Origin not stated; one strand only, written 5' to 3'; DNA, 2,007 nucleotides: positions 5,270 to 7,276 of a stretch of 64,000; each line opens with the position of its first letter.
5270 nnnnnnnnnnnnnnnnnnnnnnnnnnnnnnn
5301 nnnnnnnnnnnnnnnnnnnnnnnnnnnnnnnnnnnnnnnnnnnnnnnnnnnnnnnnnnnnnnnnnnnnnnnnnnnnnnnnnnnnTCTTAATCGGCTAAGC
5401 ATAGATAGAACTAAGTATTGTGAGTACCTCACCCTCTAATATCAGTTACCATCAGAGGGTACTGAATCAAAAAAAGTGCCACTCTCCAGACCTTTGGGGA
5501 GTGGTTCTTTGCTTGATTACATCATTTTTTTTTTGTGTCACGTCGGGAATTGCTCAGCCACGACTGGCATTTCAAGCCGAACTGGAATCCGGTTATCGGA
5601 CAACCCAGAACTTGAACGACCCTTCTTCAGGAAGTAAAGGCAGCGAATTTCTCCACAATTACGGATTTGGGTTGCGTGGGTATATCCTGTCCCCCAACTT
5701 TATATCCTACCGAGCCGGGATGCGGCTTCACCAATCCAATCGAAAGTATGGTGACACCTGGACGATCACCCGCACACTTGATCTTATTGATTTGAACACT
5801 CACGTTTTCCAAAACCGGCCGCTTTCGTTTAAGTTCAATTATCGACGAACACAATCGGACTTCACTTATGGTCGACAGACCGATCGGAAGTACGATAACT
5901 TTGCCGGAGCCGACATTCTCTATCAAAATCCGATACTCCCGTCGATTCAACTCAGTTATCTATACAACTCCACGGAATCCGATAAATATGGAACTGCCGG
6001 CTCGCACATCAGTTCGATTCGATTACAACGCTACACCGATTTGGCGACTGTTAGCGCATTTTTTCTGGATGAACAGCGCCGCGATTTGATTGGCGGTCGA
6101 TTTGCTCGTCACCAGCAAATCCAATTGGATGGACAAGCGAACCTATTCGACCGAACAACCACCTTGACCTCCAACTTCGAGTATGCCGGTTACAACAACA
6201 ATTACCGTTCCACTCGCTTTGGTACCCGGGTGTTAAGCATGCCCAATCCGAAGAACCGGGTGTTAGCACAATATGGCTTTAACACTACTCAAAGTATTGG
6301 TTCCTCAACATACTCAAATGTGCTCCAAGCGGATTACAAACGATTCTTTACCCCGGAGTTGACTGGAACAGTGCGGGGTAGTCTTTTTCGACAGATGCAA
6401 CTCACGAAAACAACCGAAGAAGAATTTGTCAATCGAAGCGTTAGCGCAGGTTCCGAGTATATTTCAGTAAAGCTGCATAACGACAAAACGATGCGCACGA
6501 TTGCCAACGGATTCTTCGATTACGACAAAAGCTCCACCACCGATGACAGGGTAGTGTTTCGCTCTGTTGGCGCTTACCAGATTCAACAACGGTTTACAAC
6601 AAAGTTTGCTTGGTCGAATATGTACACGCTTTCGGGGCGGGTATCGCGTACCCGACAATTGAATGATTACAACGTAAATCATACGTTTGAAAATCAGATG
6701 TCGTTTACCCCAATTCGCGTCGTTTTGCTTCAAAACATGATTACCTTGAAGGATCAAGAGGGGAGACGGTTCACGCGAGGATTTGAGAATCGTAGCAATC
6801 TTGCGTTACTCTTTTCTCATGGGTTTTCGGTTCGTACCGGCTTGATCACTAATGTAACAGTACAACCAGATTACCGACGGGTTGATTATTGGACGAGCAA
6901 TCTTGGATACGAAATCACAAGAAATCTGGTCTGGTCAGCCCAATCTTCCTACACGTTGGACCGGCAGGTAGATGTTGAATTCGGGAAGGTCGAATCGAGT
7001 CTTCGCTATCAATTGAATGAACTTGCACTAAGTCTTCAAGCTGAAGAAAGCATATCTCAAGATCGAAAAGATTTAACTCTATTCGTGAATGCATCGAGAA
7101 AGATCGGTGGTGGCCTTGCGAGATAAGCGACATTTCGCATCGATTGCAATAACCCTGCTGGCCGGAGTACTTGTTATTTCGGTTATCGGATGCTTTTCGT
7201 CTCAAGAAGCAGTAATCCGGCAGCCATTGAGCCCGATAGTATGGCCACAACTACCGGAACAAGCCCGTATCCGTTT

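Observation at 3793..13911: Porin-cytochrome-like extracellular electron-transfer cluster in a T9SS-bearing bacterium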

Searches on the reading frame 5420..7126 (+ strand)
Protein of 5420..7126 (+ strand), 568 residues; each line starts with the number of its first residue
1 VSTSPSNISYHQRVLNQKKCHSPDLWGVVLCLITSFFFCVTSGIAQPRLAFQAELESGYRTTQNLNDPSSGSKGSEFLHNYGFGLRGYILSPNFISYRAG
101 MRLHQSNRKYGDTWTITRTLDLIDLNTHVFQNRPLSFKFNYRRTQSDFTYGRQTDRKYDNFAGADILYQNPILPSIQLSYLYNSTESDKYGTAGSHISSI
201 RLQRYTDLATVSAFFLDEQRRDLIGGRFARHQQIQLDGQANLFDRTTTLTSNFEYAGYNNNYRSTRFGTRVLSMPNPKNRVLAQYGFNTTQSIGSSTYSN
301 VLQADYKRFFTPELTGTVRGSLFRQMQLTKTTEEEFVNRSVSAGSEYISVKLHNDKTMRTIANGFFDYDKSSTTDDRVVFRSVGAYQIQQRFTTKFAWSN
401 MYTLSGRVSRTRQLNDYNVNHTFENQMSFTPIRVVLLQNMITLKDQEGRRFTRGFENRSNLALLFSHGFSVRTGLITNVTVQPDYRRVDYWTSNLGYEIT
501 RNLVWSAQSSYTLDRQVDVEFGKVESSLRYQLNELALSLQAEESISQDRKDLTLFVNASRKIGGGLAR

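Call 4: search_protein_families(library=pfam, proteins=[window:5420-7126:+], max_evalue=0.01)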
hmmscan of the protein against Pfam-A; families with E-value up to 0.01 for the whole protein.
window:5420-7126:+ (568 aa): 0 families

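Call 5: search_protein_families(library=ncbifam, proteins=[window:5420-7126:+], max_evalue=0.01)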
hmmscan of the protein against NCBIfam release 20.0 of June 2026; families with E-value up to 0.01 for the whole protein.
window:5420-7126:+ (568 aa): 0 families

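Call 10: find_homologous_proteins(query=window:5420-7126:+)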
Query window:5420-7126:+ (568 aa): 2 proteins with E <= 0.001 among 7865 candidates.
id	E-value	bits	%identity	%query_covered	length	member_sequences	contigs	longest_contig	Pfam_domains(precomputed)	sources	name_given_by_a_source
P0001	0.0e+0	1196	100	95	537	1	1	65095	-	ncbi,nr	ncbi:MAG: hypothetical protein OEM52_00330 [bacterium]|nr:hypothetical protein [bacterium]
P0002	1.2e-185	636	54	96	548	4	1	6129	-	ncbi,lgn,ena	-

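Call 12: find_encoding_contigs(protein=P0002, flank=10000)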
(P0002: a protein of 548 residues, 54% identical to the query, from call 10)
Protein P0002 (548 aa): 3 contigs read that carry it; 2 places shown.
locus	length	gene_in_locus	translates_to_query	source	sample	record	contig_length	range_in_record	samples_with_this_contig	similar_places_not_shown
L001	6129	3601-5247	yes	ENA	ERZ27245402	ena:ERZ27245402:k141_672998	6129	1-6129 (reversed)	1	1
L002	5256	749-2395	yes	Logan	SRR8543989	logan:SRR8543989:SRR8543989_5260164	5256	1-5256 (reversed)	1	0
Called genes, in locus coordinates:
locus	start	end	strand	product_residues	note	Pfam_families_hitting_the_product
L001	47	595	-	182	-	PF00255:GSHPx, PF00578:AhpC-TSA (faint)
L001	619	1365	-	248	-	PF00487:FA_desaturase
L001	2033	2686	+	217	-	PF14522:Cytochrome_C7 (faint), PF09699:Paired_CXXCH_1 (weak)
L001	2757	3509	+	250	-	PF14522:Cytochrome_C7 (faint), PF14537:Cytochrom_c3_2 (faint), PF09699:Paired_CXXCH_1 (weak)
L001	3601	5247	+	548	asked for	-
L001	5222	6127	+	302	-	?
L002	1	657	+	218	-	?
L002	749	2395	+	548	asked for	-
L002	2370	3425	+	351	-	PF24684:Vgb_lyase (weak), PF25021:TEN_NHL (faint), PF17170:DUF5128 (faint), PF08450:SGL (faint), PF01731:Arylesterase (faint), PF01436:NHL (weak)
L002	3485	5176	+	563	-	PF14537:Cytochrom_c3_2 (faint), PF14522:Cytochrome_C7 (faint), PF09699:Paired_CXXCH_1, PF22113:Mtrc-MtrF_II-IV_dom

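Call 37: search_protein_representatives(alignment_id=A1)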
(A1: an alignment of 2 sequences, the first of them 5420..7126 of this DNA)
Query: 2 sequences, 569 profile positions. Proteins with E-value up to 0.001 (for the whole library): 16; up to 1e-10: 12; up to 1e-30: 7. The best 16 are listed.
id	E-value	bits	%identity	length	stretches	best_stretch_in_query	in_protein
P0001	0.0e+00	1129.7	-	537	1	33-568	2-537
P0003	3.0e-117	409.1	-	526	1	43-563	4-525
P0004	3.9e-81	289.9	-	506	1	69-565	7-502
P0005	2.2e-65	237.9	-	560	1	20-563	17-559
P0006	2.7e-65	237.6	-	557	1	34-568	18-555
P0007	1.3e-61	225.4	-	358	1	211-567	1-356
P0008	2.0e-31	125.8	-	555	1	17-569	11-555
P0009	4.8e-30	121.2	-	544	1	37-569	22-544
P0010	3.6e-24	101.8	-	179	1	30-174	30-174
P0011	9.7e-22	93.8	-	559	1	71-563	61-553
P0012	1.0e-17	80.5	-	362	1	71-368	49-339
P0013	3.4e-15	72.2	-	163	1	35-148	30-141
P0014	1.9e-10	56.5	-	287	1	291-564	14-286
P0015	1.3e-09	53.7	-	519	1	44-564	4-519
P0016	2.1e-09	53.1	-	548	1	37-330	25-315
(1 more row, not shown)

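Call 40: find_encoding_contigs(protein=P0003, flank=10000, max_places=3)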
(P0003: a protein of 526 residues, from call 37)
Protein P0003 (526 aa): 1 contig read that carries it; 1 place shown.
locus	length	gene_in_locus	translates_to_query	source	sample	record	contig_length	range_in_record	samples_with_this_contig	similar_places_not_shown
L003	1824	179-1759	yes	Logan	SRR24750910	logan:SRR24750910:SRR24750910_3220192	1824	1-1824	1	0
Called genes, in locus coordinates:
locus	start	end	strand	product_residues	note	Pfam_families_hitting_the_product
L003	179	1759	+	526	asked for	-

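Call 41: find_encoding_contigs(protein=P0008, flank=10000, max_places=3)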
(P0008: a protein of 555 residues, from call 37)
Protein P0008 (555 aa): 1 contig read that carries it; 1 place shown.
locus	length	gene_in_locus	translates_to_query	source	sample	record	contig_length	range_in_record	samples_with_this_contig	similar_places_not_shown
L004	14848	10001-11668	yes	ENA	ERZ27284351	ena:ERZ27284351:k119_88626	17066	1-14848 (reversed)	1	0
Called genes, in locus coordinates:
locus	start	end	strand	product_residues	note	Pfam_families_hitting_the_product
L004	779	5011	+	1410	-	PF13426:PAS_9, PF13426:PAS_9, PF08448:PAS_4, PF13426:PAS_9, PF13185:GAF_2, PF01590:GAF, PF13185:GAF_2, PF13492:GAF_3, +9 more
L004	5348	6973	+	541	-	PF14522:Cytochrome_C7 (faint), PF14537:Cytochrom_c3_2 (faint), PF09699:Paired_CXXCH_1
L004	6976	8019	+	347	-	PF07719:TPR_2 (faint), PF07721:TPR_4 (faint), PF12895:ANAPC3 (faint), PF13181:TPR_8 (faint), PF13424:TPR_12 (faint), PF23914:TPR_CcmH_CycH, PF13432:TPR_16 (weak), PF14559:TPR_19 (weak), +4 more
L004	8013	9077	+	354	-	PF08450:SGL (faint), PF17170:DUF5128 (faint), PF06739:SBBP (faint), PF01436:NHL (faint), PF01731:Arylesterase (faint), PF25021:TEN_NHL (faint)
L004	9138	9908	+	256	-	PF09699:Paired_CXXCH_1 (faint)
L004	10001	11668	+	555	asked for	-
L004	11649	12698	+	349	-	PF08450:SGL (faint), PF25021:TEN_NHL (faint), PF01731:Arylesterase (faint), PF17170:DUF5128 (faint), PF06739:SBBP (faint), PF01436:NHL (weak)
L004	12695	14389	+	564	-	PF02085:Cytochrom_CIII (faint), PF14522:Cytochrome_C7 (faint), PF14537:Cytochrom_c3_2 (faint), PF09699:Paired_CXXCH_1, PF22113:Mtrc-MtrF_II-IV_dom (weak)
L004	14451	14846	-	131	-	?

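Call 42: find_encoding_contigs(protein=P0005, flank=10000, max_places=2)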
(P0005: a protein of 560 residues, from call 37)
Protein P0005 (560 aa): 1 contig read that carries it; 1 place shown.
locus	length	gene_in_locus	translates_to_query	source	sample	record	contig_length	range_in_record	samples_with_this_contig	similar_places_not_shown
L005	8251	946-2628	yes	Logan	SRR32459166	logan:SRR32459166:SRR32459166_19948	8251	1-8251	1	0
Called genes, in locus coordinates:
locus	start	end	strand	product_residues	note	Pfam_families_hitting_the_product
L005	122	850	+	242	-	PF14537:Cytochrom_c3_2 (faint), PF09699:Paired_CXXCH_1 (weak)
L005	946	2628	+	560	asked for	-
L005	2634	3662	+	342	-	PF08450:SGL (faint), PF25021:TEN_NHL (faint), PF01436:NHL (faint), PF01731:Arylesterase (faint), PF17170:DUF5128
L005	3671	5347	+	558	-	PF13435:Cytochrome_C554 (faint), PF14522:Cytochrome_C7 (faint), PF14537:Cytochrom_c3_2 (faint), PF09699:Paired_CXXCH_1 (weak), PF22113:Mtrc-MtrF_II-IV_dom (weak)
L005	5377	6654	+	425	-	PF14522:Cytochrome_C7 (faint), PF22113:Mtrc-MtrF_II-IV_dom (faint), PF14537:Cytochrom_c3_2 (weak), PF09699:Paired_CXXCH_1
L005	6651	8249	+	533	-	?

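Call 43: find_encoding_contigs(protein=P0011, flank=10000, max_places=2)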
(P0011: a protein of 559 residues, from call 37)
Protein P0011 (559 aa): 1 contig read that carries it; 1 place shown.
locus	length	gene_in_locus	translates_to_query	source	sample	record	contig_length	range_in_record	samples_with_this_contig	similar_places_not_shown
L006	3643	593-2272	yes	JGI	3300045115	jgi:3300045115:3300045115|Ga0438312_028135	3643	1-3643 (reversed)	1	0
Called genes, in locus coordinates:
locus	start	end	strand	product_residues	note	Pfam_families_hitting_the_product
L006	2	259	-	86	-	?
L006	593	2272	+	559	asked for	-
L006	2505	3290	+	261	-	PF01731:Arylesterase (faint), PF08450:SGL (faint), PF25021:TEN_NHL (faint), PF17170:DUF5128 (weak), PF01436:NHL (weak)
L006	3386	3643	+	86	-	?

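Call 44: find_encoding_contigs(protein=P0015, flank=10000, max_places=2)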
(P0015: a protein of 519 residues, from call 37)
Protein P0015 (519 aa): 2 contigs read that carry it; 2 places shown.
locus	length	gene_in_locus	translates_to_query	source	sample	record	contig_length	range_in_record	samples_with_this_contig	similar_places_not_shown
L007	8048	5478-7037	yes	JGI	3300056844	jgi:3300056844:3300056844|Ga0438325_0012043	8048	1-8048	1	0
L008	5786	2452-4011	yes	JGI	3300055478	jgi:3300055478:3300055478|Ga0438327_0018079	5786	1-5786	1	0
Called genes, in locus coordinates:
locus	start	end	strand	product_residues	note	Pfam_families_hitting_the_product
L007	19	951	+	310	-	PF09699:Paired_CXXCH_1 (faint), PF14522:Cytochrome_C7 (faint), PF14537:Cytochrom_c3_2 (faint), PF22113:Mtrc-MtrF_II-IV_dom (weak)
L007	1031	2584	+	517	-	PF14522:Cytochrome_C7 (faint), PF14537:Cytochrom_c3_2 (faint)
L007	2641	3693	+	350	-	PF25021:TEN_NHL (faint), PF01436:NHL (faint), PF06739:SBBP (faint), PF17170:DUF5128 (faint), PF08450:SGL (faint)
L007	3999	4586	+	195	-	PF14522:Cytochrome_C7 (faint), PF09699:Paired_CXXCH_1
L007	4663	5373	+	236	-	PF14537:Cytochrom_c3_2 (faint), PF09699:Paired_CXXCH_1 (weak)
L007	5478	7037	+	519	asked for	-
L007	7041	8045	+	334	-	PF08450:SGL (faint), PF22807:TrAA12 (faint), PF17170:DUF5128 (faint), PF01436:NHL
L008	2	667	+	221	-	?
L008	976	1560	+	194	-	PF14522:Cytochrome_C7 (faint), PF09699:Paired_CXXCH_1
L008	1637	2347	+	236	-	PF14537:Cytochrom_c3_2 (faint), PF09699:Paired_CXXCH_1 (weak)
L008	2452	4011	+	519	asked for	-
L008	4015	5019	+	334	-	PF08450:SGL (faint), PF22807:TrAA12 (faint), PF17170:DUF5128 (faint), PF01436:NHL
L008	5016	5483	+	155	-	PF00672:HAMP, PF26769:HAMP_PhoQ (weak)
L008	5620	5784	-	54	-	?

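Call 51: predict_structure(alignment_id=A3)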
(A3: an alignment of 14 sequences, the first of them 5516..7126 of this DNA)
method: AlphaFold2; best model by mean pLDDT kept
length: 536 residues; sequences in the alignment: 14
mean_pLDDT: 90.9   pTM: 0.67
mean pLDDT of the five models: 90.9, 88.9, 88.8, 86.5, 83.9
residues with pLDDT >= 90: 398; 70-90: 109; 50-70: 16; < 50: 13
segments of 3 or more residues with pLDDT < 50: 1-13
pLDDT, mean of each block of 10 residues (from residue 1): 37 67 92 70 89 87 92 90 93 93 95 92 94 94 96 90 96 93 93 81 95 92 87 96 94 96 94 96 97 94 95 97 94 95 91 96 95 93 92 95 94 93 97 89 97 95 94 96 90 96 94 88 93 64
secondary structure, 60 per line:
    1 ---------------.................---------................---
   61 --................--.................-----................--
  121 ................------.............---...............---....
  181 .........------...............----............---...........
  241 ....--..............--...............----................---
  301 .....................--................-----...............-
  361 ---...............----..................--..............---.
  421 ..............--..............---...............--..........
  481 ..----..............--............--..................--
elements in order: E16-32 E42-57 E63-78 E81-97 E103-118 E121-136 E143-155 E159-173 E177-189 E196-210 E215-226 E230-244 E247-260 E263-277 E282-297 E301-321 E324-339 E345-359 E364-378 E383-400 E403-416 E420-434 E437-450 E454-468 E471-482 E487-500 E503-514 E517-534
